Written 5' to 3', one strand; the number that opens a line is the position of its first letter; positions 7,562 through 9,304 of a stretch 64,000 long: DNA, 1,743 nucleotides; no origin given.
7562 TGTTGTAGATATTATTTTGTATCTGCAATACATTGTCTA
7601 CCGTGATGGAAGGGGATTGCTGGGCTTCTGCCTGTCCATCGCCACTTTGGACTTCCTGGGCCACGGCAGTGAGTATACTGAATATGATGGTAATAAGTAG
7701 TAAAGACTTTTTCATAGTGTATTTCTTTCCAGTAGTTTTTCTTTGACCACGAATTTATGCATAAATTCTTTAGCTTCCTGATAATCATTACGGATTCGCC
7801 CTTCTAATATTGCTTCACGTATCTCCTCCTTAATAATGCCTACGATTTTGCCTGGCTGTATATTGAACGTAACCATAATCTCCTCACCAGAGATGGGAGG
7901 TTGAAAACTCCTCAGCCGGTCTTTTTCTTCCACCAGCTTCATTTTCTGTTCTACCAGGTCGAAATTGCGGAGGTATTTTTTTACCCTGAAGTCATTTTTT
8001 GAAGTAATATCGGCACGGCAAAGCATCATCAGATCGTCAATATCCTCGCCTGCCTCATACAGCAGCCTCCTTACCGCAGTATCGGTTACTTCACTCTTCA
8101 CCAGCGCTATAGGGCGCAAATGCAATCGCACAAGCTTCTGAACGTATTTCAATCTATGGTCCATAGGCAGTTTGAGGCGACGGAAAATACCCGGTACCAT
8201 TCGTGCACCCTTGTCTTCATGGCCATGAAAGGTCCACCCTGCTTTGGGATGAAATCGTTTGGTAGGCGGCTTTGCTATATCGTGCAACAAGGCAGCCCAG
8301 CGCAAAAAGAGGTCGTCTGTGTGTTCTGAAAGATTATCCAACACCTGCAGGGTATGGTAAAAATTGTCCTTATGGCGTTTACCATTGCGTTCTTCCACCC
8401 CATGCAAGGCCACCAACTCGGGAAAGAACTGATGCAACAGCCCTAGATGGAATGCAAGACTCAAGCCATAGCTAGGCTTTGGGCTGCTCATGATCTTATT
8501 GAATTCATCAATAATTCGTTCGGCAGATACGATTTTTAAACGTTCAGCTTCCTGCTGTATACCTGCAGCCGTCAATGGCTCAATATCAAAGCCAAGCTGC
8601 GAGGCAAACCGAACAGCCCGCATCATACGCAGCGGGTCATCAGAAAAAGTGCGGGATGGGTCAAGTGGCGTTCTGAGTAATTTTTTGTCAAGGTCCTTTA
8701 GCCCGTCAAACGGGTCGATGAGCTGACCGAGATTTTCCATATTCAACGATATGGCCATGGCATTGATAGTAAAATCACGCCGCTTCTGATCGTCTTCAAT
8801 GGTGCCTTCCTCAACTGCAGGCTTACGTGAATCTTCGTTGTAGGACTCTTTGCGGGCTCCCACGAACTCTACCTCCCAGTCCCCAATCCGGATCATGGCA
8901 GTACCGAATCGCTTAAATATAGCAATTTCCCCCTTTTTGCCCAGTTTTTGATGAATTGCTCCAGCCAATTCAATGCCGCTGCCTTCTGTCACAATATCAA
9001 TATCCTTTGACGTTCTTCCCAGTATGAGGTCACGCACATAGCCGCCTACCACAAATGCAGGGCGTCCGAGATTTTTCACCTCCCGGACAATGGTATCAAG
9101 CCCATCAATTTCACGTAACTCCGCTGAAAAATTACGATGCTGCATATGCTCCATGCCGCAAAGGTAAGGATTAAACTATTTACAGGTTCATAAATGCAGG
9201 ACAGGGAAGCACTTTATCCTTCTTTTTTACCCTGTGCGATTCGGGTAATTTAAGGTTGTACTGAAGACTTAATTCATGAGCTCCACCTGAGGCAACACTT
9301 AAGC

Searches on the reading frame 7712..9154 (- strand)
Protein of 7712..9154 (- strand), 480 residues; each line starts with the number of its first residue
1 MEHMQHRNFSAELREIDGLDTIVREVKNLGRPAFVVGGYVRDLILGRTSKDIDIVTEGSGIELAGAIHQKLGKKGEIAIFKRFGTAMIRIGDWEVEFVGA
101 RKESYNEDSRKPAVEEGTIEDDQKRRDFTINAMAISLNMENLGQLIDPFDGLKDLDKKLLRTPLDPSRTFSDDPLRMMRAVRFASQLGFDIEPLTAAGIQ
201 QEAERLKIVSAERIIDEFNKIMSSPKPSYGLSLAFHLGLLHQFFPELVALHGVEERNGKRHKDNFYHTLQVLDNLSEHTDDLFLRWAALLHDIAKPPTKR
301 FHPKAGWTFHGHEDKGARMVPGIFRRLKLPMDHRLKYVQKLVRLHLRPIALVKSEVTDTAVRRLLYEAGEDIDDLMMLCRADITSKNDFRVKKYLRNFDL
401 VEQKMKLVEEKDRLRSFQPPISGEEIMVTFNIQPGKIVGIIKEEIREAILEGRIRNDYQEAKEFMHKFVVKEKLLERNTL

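Call 66: search_protein_families(library=pfam, proteins=[window:7712-9154:-], max_evalue=0.00001)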
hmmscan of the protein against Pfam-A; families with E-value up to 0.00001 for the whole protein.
window:7712-9154:- (480 aa): 3 families
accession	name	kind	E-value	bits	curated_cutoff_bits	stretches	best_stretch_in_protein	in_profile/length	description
PF01743.26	PolyA_pol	-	1.7e-29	103.2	23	1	33-161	1-126/126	Poly A polymerase head domain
PF12627.12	PolyA_pol_RNAbd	-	5.5e-20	71.3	22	1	188-247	1-60/64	Probable RNA and SrmB- binding site of polymerase A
PF01966.28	HD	-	1.2e-13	51.8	22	1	265-350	2-90/116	HD domain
